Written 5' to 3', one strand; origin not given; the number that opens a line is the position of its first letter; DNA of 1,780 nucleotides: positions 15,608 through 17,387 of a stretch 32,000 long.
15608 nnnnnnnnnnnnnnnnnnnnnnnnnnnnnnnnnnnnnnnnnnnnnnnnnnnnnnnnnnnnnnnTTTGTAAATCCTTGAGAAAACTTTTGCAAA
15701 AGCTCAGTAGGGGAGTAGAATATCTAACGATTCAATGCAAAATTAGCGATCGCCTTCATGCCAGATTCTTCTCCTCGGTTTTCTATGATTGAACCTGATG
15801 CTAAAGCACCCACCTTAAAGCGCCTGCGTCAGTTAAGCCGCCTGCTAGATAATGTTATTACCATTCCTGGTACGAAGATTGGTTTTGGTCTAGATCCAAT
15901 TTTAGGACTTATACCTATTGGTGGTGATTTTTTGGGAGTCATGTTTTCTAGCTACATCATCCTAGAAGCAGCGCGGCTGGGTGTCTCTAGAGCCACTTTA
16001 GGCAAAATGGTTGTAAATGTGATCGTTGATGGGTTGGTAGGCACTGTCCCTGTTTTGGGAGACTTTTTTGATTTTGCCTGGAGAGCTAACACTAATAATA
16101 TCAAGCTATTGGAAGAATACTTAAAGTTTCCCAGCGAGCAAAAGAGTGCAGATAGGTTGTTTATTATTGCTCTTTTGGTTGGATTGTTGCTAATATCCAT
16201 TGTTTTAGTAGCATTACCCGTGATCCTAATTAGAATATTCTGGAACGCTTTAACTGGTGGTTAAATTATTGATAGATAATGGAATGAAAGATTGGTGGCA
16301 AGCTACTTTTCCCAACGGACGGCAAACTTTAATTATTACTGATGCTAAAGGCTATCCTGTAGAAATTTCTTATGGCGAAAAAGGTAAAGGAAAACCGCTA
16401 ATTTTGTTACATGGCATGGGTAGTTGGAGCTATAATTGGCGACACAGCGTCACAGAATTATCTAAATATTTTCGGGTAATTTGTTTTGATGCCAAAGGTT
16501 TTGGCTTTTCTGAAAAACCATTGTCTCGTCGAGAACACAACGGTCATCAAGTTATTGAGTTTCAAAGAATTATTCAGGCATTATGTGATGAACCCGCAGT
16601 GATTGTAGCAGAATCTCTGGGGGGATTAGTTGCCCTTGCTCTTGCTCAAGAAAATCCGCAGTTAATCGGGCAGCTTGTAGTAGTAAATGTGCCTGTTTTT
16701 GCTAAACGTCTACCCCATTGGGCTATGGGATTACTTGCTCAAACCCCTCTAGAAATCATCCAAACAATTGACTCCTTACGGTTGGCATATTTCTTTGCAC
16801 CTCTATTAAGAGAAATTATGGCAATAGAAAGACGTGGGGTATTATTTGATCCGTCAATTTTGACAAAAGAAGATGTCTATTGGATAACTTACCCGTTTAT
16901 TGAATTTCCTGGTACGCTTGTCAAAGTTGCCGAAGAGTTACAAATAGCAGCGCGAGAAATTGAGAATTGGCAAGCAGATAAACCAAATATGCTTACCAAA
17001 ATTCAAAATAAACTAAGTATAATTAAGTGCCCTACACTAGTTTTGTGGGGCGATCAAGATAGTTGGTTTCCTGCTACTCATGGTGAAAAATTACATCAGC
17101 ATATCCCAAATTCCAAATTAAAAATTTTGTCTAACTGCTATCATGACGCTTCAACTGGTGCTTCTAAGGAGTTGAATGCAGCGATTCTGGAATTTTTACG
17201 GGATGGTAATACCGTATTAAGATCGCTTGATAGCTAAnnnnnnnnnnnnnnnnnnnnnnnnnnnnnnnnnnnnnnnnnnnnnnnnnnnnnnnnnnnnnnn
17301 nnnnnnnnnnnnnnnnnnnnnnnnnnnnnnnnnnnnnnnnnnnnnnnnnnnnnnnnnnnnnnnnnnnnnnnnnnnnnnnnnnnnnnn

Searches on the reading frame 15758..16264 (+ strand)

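Call 59: search_protein_families(library=pfam, proteins=[window:15758-16264:+], max_evalue=0.0001)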
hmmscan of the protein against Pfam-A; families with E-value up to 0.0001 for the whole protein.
window:15758-16264:+ (168 aa): 1 family
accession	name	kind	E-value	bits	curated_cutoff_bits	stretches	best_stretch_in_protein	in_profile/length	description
PF13430.11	DUF4112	-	3.9e-36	123.9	23.3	1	20-122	2-105/105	Domain of unknown function (DUF4112)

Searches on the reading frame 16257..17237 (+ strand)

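Call 59: search_protein_families(library=pfam, proteins=[window:16257-17237:+], max_evalue=0.0001)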
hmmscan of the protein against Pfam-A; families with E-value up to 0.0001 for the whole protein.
window:16257-17237:+ (326 aa): 3 families
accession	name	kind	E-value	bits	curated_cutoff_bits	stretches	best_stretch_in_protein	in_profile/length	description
PF00561.26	Abhydrolase_1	-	2e-29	103.4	25.8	2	46-151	1-103/245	alpha/beta hydrolase fold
PF12146.15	Hydrolase_4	-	9.1e-16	58.3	27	1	48-170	7-136/239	Serine aminopeptidase, S33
PF12697.13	Abhydrolase_6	-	1.1e-13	52.8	26.3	1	48-296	1-204/217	Alpha/beta hydrolase family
